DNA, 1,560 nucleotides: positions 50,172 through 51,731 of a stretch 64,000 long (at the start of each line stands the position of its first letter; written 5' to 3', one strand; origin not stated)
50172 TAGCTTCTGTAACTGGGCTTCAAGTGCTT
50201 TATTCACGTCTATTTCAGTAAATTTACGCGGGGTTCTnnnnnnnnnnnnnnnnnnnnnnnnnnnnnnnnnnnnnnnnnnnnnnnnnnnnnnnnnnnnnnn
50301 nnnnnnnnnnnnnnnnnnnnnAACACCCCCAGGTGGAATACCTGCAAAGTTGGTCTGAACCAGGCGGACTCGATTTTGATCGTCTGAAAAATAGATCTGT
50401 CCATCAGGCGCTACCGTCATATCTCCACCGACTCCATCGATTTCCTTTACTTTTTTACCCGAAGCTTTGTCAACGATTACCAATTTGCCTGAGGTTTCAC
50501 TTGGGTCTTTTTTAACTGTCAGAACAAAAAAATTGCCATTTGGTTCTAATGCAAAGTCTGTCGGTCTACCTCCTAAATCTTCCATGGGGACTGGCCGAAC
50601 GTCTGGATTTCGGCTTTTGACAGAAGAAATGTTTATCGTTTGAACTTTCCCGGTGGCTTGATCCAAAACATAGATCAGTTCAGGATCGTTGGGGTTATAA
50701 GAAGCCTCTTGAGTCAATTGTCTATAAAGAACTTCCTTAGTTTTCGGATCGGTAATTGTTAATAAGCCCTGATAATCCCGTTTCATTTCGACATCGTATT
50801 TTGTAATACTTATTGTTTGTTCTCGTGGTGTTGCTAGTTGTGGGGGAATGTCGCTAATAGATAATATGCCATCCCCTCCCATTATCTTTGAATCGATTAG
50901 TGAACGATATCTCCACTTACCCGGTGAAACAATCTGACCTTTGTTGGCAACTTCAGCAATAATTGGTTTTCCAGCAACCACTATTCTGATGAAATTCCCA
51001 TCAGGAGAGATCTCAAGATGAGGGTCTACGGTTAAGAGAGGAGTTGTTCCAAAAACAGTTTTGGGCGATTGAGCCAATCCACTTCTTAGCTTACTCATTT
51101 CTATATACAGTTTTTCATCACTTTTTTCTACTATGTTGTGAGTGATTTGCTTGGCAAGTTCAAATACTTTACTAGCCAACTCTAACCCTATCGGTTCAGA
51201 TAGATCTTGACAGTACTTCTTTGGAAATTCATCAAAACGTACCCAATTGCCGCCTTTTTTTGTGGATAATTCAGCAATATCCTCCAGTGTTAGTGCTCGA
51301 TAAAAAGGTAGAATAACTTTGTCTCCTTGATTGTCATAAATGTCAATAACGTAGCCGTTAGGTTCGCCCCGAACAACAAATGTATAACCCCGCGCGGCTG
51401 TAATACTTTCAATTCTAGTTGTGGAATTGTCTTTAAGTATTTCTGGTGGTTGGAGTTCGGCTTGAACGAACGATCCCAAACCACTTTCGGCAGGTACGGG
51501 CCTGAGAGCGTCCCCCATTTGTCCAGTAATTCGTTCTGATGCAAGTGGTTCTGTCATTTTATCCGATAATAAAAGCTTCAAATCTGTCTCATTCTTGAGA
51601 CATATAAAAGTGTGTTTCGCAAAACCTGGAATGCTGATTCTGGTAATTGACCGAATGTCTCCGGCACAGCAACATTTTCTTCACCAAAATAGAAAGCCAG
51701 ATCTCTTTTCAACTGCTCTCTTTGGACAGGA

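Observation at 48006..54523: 6.5-kb cassette bounded by a 21-bp perfect direct repeat, carrying a toxin-antitoxin pair and an unfamiliar two-gene system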

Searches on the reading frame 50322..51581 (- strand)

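Call 124: search_protein_families(library=pfam, proteins=[window:50322-51581:-], max_evalue=10)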
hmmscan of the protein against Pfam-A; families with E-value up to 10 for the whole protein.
window:50322-51581:- (420 aa): 2 families
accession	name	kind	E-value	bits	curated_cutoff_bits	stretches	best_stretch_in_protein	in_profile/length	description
PF16819.11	DUF5074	-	0.0099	15.4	27.2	1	364-411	162-212/353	Domain of unknown function (DUF5074)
PF05368.20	NmrA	-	0.085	12.9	27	1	88-153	212-278/298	NmrA-like family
